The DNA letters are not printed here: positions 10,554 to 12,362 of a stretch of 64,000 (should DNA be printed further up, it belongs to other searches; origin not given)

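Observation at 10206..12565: KaiC-like double ATPase overlapping a single-domain response regulator, with no KaiB or KaiA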

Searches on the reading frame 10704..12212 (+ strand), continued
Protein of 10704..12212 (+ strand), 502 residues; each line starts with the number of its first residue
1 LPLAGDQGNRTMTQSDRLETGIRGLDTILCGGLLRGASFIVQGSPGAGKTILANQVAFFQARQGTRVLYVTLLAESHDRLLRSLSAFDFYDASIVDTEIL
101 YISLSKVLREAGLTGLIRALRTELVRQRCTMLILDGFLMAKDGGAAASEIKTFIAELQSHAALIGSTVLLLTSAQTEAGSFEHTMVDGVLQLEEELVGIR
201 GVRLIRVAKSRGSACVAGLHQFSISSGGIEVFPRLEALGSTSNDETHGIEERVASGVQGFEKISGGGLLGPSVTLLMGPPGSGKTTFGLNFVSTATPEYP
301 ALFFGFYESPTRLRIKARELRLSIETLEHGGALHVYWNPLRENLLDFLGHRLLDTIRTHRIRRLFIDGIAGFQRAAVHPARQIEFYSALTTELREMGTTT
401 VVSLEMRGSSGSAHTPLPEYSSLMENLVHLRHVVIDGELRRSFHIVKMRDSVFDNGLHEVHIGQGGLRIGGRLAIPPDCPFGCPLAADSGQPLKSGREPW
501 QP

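Call 63: find_encoding_contigs(protein=P0252, flank=5000, max_places=2)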
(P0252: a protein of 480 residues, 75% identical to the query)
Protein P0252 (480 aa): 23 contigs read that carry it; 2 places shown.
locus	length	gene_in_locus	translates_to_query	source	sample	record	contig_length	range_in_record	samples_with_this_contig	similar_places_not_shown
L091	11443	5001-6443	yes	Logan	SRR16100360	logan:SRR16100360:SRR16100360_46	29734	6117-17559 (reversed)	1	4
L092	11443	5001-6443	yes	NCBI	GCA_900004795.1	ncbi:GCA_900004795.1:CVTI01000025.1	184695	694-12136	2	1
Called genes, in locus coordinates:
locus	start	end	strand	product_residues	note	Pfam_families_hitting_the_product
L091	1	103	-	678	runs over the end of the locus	PF01627:Hpt, PF02895:H-kinase_dim, PF02518:HATPase_c, PF01584:CheW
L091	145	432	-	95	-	PF01740:STAS, PF13466:STAS_2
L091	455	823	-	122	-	PF00072:Response_reg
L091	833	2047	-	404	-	PF00015:MCPsignal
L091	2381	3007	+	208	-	PF07081:DUF1349, PF17851:GH43_C2 (weak)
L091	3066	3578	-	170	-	PF13302:Acetyltransf_3, PF13420:Acetyltransf_4, PF00583:Acetyltransf_1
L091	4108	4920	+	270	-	PF06724:DUF1206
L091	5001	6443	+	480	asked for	PF03796:DnaB_C (faint), PF06745:ATPase, PF08423:Rad51 (faint), PF13191:AAA_16 (faint), PF13481:AAA_25 (weak), PF23442:DUF7125 (faint), PF00005:ABC_tran (faint), PF06745:ATPase, +3 more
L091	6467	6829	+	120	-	PF00072:Response_reg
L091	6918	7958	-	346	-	PF08240:ADH_N, PF01262:AlaDh_PNT_C (weak), PF00107:ADH_zinc_N, PF13602:ADH_zinc_N_2 (weak)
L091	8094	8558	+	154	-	PF13404:HTH_AsnC-type, PF13412:HTH_24, PF01037:AsnC_trans_reg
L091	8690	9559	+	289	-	PF13714:PEP_mutase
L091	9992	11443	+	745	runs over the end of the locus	PF19086:Terpene_syn_C_2, PF00067:p450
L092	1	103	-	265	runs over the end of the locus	PF01627:Hpt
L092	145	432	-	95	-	PF01740:STAS, PF13466:STAS_2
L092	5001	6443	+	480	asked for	PF03796:DnaB_C (faint), PF06745:ATPase, PF08423:Rad51 (faint), PF13191:AAA_16 (faint), PF13481:AAA_25 (weak), PF23442:DUF7125 (faint), PF00005:ABC_tran (faint), PF06745:ATPase, +3 more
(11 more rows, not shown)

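Call 73: predict_structure(alignment_id=A1)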
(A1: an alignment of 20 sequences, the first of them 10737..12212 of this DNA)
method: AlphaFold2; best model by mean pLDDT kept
length: 491 residues; sequences in the alignment: 20
mean_pLDDT: 82.8   pTM: 0.80
mean pLDDT of the five models: 82.8, 82.7, 82.7, 82.0, 81.4
residues with pLDDT >= 90: 213; 70-90: 203; 50-70: 36; < 50: 39
segments of 3 or more residues with pLDDT < 50: 231-235, 397-403, 467-491
pLDDT, mean of each block of 10 residues (from residue 1): 74 92 91 90 96 93 81 94 93 89 87 88 87 73 82 85 73 87 79 89 83 94 78 54 92 88 90 95 94 93 94 93 88 84 95 91 72 87 91 66 55 86 79 86 88 92 59 35 34 33
secondary structure, 60 per line:
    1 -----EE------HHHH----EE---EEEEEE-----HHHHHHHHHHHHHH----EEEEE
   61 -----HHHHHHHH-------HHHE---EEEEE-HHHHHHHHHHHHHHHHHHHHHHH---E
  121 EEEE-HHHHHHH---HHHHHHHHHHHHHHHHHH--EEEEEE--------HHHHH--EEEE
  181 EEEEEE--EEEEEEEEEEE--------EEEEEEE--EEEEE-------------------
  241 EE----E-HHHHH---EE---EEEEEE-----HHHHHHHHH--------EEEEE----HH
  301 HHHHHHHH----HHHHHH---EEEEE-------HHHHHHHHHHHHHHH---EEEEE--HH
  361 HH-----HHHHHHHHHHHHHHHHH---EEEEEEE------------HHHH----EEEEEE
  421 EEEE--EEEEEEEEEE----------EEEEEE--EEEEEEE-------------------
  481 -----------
elements in order: H14-17 E27-32 H38-51 E56-60 H66-73 E88-92 H94-116 E120-124 H126-132 H136-153 E156-161 H170-174 E177-186 E189-199 E208-214 E217-221 H249-253 E262-267 H273-281 E290-294 H299-308 H313-318 E322-326 H334-348 E352-356 H359-362 H368-384 E388-394 H407-410 E415-424 E427-436 E447-452 E455-461

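Call 75: fold_search(model_id=the predicted structure, library=pdb)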
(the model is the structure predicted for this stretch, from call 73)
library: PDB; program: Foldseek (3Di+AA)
matches with E <= 10: 1970; with E <= 0.001: 1250
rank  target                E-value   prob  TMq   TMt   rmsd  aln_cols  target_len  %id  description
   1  8zn5_E                3.4e-40  1.00  0.73  0.78   4.8       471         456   25  Crystal Structure of Designed Clock Protein KaiC (released 2025-04-16)
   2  8zn6_J                3.6e-40  1.00  0.77  0.80   4.0       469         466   26  Crystal Structure of Designed Clock Protein KaiC (released 2025-04-16)
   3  8zn6_E                4.5e-40  1.00  0.77  0.80   4.2       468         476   26  Crystal Structure of Designed Clock Protein KaiC (released 2025-04-16)
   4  8zn5_F                5.7e-40  1.00  0.74  0.81   4.2       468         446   26  Crystal Structure of Designed Clock Protein KaiC (released 2025-04-16)
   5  8zn6_I                7.6e-40  1.00  0.76  0.80   4.0       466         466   25  Crystal Structure of Designed Clock Protein KaiC (released 2025-04-16)
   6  8zn6_L                9.5e-40  1.00  0.77  0.80   3.9       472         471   25  Crystal Structure of Designed Clock Protein KaiC (released 2025-04-16)
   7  4ijm_B                1.0e-39  1.00  0.79  0.79   3.9       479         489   24  Crystal structure of circadian clock protein KaiC A422V mutant (released 2013-02-13)
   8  3k0f_C                1.2e-39  1.00  0.79  0.80   3.8       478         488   24  Crystal structure of the phosphorylation-site double mutant T426A/T432A of the KaiC circadian clock protein (released 2010-03-31)
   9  4ijm_C                1.4e-39  1.00  0.78  0.78   4.0       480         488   24  Crystal structure of circadian clock protein KaiC A422V mutant (released 2013-02-13)
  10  3k09_D                1.7e-39  1.00  0.78  0.79   3.9       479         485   24  Crystal structure of the phosphorylation-site mutant S431D of the KaiC circadian clock protein (released 2010-03-31)
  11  3k0c_D                1.7e-39  1.00  0.79  0.80   4.0       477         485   24  Crystal structure of the phosphorylation-site double mutant S431A/T432E of the KaiC circadian clock protein (released 2010-03-31)
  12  4ijm_D                1.8e-39  1.00  0.79  0.80   3.9       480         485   24  Crystal structure of circadian clock protein KaiC A422V mutant (released 2013-02-13)
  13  4ijm_E                2.0e-39  1.00  0.80  0.79   6.6       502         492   24  Crystal structure of circadian clock protein KaiC A422V mutant (released 2013-02-13)
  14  4dug_D                2.4e-39  1.00  0.79  0.78   7.3       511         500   24  Crystal Structure of Circadian Clock Protein KaiC E318A Mutant (released 2012-03-14)
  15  8jon_A                3.2e-39  1.00  0.78  0.79   4.0       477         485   25  Structure of a synthetic circadian clock protein KaiC mutant of cyanobacteria Synechococcus elongatus PCC 7942 (released 2024-06-12)
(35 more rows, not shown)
